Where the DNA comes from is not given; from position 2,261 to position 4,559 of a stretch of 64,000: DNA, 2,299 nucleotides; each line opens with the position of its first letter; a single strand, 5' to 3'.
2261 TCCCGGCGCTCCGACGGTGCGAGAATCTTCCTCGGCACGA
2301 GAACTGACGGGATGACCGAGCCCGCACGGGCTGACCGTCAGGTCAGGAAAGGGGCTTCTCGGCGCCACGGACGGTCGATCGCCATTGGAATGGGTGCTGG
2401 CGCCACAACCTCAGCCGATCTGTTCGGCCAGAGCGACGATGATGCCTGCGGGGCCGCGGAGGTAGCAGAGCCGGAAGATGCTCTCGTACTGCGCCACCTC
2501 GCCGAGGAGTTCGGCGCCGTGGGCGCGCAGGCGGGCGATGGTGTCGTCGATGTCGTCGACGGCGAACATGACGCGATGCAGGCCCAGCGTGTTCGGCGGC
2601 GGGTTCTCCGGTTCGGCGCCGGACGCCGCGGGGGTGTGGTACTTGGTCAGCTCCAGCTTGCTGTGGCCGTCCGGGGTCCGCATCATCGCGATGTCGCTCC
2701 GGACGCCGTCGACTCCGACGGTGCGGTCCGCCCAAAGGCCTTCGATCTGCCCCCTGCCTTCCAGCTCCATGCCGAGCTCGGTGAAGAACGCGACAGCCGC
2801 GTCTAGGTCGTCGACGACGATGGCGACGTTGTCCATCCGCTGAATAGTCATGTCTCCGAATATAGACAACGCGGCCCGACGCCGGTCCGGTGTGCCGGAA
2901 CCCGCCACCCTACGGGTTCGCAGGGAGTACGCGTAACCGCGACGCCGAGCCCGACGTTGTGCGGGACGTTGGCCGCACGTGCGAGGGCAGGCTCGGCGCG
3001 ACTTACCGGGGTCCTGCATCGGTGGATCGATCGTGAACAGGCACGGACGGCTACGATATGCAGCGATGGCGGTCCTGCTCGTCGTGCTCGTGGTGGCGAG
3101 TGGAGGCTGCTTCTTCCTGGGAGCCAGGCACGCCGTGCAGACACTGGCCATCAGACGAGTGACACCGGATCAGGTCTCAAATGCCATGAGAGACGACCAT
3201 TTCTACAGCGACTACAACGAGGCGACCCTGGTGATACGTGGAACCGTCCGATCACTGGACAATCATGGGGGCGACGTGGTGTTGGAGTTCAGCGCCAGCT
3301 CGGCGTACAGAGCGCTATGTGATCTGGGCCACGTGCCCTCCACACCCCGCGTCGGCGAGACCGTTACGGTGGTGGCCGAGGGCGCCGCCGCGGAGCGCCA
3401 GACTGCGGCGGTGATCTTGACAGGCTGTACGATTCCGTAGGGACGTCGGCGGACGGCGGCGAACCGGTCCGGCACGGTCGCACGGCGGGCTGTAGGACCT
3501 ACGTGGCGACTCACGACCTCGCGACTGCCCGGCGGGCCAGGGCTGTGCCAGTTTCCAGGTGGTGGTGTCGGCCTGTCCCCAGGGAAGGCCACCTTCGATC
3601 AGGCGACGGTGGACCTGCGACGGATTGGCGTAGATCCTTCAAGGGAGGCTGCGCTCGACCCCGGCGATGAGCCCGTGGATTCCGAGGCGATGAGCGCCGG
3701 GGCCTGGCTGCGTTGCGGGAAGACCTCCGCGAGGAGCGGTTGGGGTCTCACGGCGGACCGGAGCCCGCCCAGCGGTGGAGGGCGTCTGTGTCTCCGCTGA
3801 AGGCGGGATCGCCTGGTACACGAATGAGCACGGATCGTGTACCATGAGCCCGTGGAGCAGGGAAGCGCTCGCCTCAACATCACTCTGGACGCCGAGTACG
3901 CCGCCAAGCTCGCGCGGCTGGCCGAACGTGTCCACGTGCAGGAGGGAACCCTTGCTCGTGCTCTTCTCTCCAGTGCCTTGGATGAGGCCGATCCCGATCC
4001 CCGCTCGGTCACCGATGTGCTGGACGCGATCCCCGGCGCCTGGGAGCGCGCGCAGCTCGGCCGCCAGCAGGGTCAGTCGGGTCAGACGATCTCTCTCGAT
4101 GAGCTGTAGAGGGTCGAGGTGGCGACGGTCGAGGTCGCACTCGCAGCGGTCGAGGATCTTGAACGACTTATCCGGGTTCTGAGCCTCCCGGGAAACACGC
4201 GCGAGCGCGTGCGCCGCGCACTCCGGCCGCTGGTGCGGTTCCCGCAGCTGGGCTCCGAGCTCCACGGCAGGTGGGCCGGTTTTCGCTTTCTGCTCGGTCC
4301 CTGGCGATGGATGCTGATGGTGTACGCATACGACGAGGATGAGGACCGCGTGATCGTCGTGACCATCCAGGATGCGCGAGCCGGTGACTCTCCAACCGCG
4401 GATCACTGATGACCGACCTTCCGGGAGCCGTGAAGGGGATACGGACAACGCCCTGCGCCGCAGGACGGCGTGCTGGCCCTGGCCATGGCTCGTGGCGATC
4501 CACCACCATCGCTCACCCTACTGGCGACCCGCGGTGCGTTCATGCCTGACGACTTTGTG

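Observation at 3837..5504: RHH-ParE toxin-antitoxin pair directly followed by an ERCC4-nuclease / Lsr2-DNA-binding fusion protein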

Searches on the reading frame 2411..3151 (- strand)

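Call 3: search_protein_families(library=pfam, proteins=[window:2411-3151:-], max_evalue=0.1)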
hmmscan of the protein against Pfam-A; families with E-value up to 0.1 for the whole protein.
window:2411-3151:- (246 aa): 5 families
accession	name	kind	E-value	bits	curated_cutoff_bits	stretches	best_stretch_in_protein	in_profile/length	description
PF00903.31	Glyoxalase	-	1.3e-13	51.9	20.6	1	105-237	1-117/121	Glyoxalase/Bleomycin resistance protein/Dioxygenase superfamily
PF13669.12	Glyoxalase_4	-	4.2e-11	43.5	27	1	109-219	3-98/109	Glyoxalase/Bleomycin resistance protein/Dioxygenase superfamily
PF13468.12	Glyoxalase_3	-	8.3e-07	29.7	25.1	1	107-214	2-101/176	Glyoxalase-like domain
PF22677.2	Ble-like_N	-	3e-05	24.1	24.5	1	108-129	4-26/41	Bleomycin resistance protein-like N-terminal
PF18029.7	Glyoxalase_6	-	0.00026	22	23.6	1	111-236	2-100/106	Glyoxalase-like domain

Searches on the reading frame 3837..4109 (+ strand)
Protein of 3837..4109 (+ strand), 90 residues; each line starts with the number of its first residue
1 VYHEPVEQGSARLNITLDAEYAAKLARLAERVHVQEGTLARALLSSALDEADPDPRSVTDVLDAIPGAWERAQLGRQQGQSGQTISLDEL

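Call 3: search_protein_families(library=pfam, proteins=[window:3837-4109:+], max_evalue=0.1)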
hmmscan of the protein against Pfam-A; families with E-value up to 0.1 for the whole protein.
window:3837-4109:+ (90 aa): 2 families
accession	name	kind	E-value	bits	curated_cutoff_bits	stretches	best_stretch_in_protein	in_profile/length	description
PF01402.27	RHH_1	-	0.012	16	20.5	1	12-31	1-20/39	Ribbon-helix-helix protein, copG family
PF18090.7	SoPB_HTH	-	0.019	15.6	27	1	13-48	10-45/75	Centromere-binding protein HTH domain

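Call 4: search_protein_families(library=ncbifam, proteins=[window:3837-4109:+], max_evalue=0.1)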
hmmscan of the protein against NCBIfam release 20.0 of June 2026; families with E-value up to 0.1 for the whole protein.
window:3837-4109:+ (90 aa): 1 family
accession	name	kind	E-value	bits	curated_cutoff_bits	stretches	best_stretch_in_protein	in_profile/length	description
TIGR03117.2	cas_csf4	equivalog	0.037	12.2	400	1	7-64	56-114/800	type IV CRISPR-associated DEAD/DEAH-box helicase Csf4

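Call 6: search_protein_families(library=padloc, proteins=[window:3837-4109:+], max_evalue=0.1)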
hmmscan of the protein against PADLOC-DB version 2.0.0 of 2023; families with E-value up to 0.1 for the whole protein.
window:3837-4109:+ (90 aa): 0 families

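Call 7: search_protein_families(library=phrogs, proteins=[window:3837-4109:+], max_evalue=0.1)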
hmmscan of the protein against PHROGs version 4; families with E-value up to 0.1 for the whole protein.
window:3837-4109:+ (90 aa): 1 family
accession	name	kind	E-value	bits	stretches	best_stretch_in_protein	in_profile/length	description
phrog_4113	-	unknown function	0.0068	17.3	1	1-50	1-50/64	-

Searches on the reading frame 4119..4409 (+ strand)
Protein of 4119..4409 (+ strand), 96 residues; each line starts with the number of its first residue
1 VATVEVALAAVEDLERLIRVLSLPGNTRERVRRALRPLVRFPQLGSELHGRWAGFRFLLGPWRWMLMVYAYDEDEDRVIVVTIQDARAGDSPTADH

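Call 3: search_protein_families(library=pfam, proteins=[window:4119-4409:+], max_evalue=0.1)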
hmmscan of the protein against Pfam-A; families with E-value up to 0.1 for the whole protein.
window:4119-4409:+ (96 aa): 1 family
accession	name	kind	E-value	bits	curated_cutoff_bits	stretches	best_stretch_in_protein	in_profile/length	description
PF05016.21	ParE_toxin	-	0.00038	21.4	23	1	4-86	1-85/89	ParE toxin of type II toxin-antitoxin system, parDE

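Call 4: search_protein_families(library=ncbifam, proteins=[window:4119-4409:+], max_evalue=0.1)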
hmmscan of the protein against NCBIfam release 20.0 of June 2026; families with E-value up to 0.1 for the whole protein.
window:4119-4409:+ (96 aa): 0 families

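Call 6: search_protein_families(library=padloc, proteins=[window:4119-4409:+], max_evalue=0.1)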
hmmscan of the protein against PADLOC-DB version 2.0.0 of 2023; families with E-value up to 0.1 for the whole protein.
window:4119-4409:+ (96 aa): 1 family
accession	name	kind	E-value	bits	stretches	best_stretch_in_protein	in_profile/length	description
PDLC04591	PDC-M34B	-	0.015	13.1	1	37-73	117-153/185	-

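Call 7: search_protein_families(library=phrogs, proteins=[window:4119-4409:+], max_evalue=0.1)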
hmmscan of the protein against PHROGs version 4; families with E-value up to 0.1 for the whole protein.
window:4119-4409:+ (96 aa): 1 family
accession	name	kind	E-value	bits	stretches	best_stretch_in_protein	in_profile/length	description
phrog_2455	-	unknown function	0.0013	20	1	25-87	32-92/99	-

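Call 48: search_dna_similar(query=window:4119-4409:+, collection=plasmids, mode=protein, max_evalue=0.001, max_rows=12)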
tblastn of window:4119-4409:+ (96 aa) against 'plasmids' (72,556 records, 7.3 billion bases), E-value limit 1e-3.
No match.

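Call 86: find_homologous_proteins(query=window:4119-4409:+, max_evalue=0.001)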
Query window:4119-4409:+ (96 aa): 939 proteins with E <= 0.001 among 976 candidates; the best 120 are listed.
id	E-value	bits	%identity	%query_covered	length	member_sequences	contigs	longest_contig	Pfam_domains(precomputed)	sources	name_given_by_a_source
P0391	5.0e-57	208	100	100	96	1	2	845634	-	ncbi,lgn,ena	-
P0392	5.0e-48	179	85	98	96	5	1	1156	PF05016.22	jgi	jgi:plasmid stabilization system protein ParE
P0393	1.5e-45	171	83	98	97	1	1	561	-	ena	-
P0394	2.6e-45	170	81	100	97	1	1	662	-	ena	-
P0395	3.6e-45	170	88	97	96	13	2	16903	-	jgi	jgi:plasmid stabilization system protein ParE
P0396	4.6e-45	169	86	97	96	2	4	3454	-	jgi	jgi:plasmid stabilization system protein ParE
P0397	5.2e-45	169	82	100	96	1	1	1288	-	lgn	-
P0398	9.4e-45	168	79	100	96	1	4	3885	-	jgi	jgi:plasmid stabilization system protein ParE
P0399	5.8e-44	166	82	95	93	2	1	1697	-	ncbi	-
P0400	1.2e-43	165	88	94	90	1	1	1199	-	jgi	jgi:plasmid stabilization system protein ParE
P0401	5.6e-43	163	80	98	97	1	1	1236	-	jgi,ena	jgi:plasmid stabilization system protein ParE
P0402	3.2e-40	154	78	96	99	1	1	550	-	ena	-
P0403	7.0e-38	146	72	97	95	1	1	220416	-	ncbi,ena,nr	ncbi:type II toxin-antitoxin system RelE/ParE family toxin [Nitriliruptoraceae bacterium ZYF776]|nr:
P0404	9.0e-38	146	71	98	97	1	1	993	-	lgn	-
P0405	5.7e-37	143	69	88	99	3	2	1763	-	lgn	-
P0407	1.1e-36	142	71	85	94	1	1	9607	PF05016.22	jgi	jgi:plasmid stabilization system protein ParE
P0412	4.0e-36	141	71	98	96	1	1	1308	PF05016.22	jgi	-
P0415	7.5e-36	140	68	98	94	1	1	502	PF05016.22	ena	-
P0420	1.3e-35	139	70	98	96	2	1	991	PF05016.22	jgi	-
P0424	1.7e-35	139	67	100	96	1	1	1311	PF05016.22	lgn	-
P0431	3.6e-35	138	71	98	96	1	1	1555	PF05016.22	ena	-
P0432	3.7e-35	138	68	95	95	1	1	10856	PF05016.22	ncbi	-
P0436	5.4e-35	137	67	98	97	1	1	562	PF05016.22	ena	-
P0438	5.6e-35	137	68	98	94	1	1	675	PF05016.22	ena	-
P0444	8.5e-35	136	67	82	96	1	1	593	PF05016.22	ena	-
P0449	1.0e-34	136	65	98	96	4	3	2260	PF05016.22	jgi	jgi:plasmid stabilization system protein ParE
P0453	1.3e-34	136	67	95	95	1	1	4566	PF05016.22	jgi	-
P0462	2.0e-34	135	65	99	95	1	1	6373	PF05016.22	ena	-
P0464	2.4e-34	135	66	98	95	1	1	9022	PF05016.22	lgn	-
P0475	4.2e-34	134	70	93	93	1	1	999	PF05016.22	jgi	jgi:hypothetical protein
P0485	6.4e-34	134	65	98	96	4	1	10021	PF05016.22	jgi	jgi:plasmid stabilization system protein ParE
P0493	7.6e-34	133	68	94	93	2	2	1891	PF05016.22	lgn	-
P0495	9.3e-34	133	66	100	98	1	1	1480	PF05016.22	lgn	-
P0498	9.9e-34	133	67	93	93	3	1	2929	PF05016.22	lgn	-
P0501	1.0e-33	133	66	98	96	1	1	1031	PF05016.22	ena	-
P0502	1.1e-33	133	66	99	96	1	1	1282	PF05016.22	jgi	jgi:plasmid stabilization system protein ParE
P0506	1.2e-33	133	66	98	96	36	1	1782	PF05016.22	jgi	jgi:plasmid stabilization system protein ParE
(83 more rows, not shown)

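Call 87: find_encoding_contigs(protein=P0391, flank=10000, max_places=3)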
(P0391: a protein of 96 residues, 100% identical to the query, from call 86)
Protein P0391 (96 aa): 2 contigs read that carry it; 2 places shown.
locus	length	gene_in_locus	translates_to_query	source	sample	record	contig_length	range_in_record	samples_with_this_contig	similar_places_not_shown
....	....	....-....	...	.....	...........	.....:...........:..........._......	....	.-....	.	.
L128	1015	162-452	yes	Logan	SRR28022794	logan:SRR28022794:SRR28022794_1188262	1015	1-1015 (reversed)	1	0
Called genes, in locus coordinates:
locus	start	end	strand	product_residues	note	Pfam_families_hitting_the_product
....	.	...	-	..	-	?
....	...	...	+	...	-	-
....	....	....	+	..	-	-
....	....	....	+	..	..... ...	-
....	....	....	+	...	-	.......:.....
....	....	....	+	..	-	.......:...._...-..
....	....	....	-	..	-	-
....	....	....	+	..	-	-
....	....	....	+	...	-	-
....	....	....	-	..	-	-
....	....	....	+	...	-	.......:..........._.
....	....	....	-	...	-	?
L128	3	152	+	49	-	?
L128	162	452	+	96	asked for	-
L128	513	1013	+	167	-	?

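Call 88: find_encoding_contigs(protein=P0395, flank=5000, max_places=3)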
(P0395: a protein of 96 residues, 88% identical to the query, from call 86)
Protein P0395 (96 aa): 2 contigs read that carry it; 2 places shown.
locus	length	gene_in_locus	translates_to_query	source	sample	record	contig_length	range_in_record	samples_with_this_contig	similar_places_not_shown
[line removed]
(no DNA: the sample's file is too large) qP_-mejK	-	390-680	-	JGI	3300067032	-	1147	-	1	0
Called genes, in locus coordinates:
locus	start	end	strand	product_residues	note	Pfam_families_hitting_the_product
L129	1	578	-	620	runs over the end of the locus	PF01590:GAF (weak), PF13185:GAF_2 (weak), PF00990:GGDEF, PF00563:EAL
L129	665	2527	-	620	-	PF01590:GAF (weak), PF13185:GAF_2, PF00990:GGDEF, PF00563:EAL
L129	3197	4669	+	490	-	PF00989:PAS, PF08448:PAS_4, PF13426:PAS_9, PF00989:PAS, PF08448:PAS_4, PF13426:PAS_9, PF00512:HisKA, PF02518:HATPase_c, +2 more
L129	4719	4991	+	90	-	-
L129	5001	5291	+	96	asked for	-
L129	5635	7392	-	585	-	?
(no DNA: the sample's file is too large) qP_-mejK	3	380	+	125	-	?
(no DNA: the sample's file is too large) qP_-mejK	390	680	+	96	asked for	-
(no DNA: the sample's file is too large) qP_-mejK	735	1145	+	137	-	?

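Call 89: find_encoding_contigs(protein=P0403, flank=5000, max_places=2)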
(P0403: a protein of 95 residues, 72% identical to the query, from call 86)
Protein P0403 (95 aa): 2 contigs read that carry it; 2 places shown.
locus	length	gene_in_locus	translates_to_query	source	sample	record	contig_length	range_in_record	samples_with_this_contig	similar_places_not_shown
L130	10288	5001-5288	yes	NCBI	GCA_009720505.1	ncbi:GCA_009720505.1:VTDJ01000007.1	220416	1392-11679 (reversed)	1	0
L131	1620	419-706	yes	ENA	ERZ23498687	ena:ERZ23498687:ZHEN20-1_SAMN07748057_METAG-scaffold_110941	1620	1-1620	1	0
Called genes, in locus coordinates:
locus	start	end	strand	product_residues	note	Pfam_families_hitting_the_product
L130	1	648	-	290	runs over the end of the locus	PF10111:Glyco_tranf_2_2 (faint)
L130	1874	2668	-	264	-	PF06736:TMEM175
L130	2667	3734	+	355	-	PF01497:Peripla_BP_2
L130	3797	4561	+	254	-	PF00106:adh_short, PF08659:KR (weak), PF13561:adh_short_C2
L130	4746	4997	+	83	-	-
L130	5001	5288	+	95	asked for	-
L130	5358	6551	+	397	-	-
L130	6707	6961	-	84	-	-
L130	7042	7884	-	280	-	PF14219:DUF4328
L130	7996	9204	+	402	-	PF00108:Thiolase_N, PF02803:Thiolase_C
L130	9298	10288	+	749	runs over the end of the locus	PF00122:E1-E2_ATPase, PF00702:Hydrolase, PF12710:HAD (weak), PF01814:Hemerythrin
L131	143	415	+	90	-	-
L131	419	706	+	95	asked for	-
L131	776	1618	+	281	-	?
